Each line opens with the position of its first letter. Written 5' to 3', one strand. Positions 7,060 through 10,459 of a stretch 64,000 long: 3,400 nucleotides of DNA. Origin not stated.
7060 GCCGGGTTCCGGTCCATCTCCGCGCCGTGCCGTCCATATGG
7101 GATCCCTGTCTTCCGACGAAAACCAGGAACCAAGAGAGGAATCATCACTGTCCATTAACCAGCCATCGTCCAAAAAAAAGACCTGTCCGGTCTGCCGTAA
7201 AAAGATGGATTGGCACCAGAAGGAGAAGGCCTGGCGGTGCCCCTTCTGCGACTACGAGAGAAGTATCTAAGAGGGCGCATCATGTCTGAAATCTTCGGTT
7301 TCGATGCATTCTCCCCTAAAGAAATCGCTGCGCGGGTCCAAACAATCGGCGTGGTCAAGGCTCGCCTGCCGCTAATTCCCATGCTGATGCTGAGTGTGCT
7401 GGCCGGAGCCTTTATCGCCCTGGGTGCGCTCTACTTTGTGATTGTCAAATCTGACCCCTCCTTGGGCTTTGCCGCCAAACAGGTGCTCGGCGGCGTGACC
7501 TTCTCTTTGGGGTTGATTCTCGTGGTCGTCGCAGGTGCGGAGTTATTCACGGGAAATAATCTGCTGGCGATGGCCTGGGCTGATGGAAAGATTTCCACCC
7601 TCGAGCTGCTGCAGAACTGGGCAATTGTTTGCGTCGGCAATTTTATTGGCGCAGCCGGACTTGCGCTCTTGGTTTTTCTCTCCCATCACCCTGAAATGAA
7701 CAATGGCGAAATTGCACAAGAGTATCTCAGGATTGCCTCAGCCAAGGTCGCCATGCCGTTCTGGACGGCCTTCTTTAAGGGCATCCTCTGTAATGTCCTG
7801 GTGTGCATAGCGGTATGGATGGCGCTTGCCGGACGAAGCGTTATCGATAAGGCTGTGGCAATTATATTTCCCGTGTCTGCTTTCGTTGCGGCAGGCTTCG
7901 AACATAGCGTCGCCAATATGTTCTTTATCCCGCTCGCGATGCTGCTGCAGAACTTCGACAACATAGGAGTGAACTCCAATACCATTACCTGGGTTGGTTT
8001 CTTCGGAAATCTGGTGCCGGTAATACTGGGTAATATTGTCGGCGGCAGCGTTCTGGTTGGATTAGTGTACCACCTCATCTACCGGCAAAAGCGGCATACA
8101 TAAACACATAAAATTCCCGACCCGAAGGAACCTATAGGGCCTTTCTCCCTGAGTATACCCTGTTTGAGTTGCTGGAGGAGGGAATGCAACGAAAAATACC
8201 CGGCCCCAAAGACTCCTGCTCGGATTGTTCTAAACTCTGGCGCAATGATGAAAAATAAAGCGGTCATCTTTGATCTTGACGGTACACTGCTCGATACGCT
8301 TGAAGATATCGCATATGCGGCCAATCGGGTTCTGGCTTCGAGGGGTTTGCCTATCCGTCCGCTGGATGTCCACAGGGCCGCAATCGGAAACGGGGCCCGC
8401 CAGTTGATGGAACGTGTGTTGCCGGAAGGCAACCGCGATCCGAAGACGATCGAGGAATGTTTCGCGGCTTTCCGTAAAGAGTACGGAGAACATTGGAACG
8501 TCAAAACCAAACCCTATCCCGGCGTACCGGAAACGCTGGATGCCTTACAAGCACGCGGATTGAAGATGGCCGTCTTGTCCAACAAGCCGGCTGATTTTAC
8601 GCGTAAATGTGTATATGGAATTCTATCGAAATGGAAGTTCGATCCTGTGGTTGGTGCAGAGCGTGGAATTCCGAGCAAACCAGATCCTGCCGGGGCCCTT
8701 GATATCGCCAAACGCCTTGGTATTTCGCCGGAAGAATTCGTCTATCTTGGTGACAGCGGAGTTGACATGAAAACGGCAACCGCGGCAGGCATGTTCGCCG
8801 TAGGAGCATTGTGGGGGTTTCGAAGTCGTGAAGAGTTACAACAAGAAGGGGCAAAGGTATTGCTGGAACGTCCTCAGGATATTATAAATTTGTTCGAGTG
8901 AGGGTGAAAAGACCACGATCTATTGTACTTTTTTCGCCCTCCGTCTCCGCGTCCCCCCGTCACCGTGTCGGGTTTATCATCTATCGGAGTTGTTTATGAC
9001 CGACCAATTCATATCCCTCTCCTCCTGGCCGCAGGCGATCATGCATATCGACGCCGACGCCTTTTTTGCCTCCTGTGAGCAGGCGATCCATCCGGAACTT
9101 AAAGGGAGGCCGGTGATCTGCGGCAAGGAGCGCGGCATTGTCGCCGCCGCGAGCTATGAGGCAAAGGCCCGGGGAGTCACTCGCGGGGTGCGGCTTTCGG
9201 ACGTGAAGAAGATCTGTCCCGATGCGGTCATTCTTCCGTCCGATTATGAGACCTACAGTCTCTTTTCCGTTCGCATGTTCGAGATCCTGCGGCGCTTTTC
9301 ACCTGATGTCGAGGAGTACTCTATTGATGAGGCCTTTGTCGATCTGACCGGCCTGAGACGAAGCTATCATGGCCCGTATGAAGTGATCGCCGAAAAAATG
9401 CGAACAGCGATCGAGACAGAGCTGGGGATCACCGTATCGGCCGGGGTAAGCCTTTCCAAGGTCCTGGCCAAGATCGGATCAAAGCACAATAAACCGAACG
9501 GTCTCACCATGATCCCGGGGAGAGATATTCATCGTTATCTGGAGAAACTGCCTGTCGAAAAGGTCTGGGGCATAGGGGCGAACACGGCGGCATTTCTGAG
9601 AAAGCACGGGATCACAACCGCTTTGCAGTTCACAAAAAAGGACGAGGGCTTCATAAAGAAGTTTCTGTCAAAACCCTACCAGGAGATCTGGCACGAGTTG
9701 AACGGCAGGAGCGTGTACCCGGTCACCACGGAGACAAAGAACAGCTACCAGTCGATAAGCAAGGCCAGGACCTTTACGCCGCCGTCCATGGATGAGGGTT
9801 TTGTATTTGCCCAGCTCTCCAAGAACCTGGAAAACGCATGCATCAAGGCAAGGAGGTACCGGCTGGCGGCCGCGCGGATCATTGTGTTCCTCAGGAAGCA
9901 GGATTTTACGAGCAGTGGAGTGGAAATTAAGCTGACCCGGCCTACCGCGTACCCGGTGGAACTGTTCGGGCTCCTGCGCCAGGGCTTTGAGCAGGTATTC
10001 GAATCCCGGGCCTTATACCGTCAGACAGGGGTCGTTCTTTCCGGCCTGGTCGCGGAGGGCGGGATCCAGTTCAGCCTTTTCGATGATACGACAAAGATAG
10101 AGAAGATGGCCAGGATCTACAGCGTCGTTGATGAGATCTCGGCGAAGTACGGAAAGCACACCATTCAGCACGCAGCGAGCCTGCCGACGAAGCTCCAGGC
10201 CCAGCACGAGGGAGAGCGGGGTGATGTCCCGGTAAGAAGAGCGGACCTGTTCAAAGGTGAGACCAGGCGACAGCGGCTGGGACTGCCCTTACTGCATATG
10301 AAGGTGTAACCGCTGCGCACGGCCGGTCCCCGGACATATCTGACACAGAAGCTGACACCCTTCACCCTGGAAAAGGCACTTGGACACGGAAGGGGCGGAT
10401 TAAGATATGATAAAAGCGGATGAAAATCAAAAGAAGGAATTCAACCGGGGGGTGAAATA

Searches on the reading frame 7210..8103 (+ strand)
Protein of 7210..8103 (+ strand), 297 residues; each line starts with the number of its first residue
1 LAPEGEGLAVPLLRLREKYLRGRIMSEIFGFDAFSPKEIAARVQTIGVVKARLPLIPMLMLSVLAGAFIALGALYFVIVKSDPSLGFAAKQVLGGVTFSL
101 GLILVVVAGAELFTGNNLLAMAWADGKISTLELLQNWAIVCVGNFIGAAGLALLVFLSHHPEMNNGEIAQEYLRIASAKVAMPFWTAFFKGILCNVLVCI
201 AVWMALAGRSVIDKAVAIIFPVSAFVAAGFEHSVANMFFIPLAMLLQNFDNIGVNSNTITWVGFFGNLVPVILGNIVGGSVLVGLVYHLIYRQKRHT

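Call 37: search_protein_families(library=pfam, proteins=[window:7210-8103:+], max_evalue=0.0001)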
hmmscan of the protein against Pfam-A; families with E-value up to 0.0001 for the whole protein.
window:7210-8103:+ (297 aa): 1 family
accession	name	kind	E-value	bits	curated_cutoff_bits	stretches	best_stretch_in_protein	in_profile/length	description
PF01226.23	Form_Nir_trans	-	1.2e-74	251.2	34.6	1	38-288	1-239/240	Formate/nitrite transporter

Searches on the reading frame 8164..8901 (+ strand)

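Call 37: search_protein_families(library=pfam, proteins=[window:8164-8901:+], max_evalue=0.0001)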
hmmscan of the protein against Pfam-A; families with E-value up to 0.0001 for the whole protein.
window:8164-8901:+ (245 aa): 5 families
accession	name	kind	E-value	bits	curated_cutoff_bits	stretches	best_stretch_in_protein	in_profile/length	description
PF13419.12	HAD_2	-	1.9e-35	123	23.8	1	34-214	1-177/178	Haloacid dehalogenase-like hydrolase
PF00702.32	Hydrolase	-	1.3e-28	101.1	26.4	1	32-209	2-191/191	haloacid dehalogenase-like hydrolase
PF12710.13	HAD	-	5.5e-08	33.9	27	1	34-205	1-188/189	haloacid dehalogenase-like hydrolase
PF13242.12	Hydrolase_like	-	4.7e-06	26.8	22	1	171-228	3-61/75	HAD-hyrolase-like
PF13344.12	Hydrolase_6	-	1.7e-05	25.3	27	0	114-143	12-41/101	Haloacid dehalogenase-like hydrolase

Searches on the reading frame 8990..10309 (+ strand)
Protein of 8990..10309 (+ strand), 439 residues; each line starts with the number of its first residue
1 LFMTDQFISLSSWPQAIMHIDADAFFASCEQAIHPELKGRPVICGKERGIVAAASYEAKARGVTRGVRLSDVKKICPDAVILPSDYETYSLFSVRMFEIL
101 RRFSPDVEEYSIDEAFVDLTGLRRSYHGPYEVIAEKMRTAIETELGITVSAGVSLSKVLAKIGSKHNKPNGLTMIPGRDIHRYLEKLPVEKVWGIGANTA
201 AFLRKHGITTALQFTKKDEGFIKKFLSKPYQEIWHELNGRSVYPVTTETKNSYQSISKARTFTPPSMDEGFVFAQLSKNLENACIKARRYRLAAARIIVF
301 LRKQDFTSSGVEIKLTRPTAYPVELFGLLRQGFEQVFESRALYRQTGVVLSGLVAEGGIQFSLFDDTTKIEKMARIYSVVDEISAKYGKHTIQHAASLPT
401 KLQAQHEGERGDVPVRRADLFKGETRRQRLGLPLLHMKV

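Call 37: search_protein_families(library=pfam, proteins=[window:8990-10309:+], max_evalue=0.0001)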
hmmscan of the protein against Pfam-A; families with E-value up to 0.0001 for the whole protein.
window:8990-10309:+ (439 aa): 3 families
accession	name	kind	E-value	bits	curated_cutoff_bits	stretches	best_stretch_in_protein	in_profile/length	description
PF00817.25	IMS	-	1.9e-48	164.6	23.2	1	20-164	1-147/148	impB/mucB/samB family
PF11799.13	IMS_C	-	1.4e-13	51.7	20.7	1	254-363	2-109/109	impB/mucB/samB family C-terminal domain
PF11798.14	IMS_HHH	-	2e-05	25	24.4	1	179-208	3-32/32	IMS family HHH motif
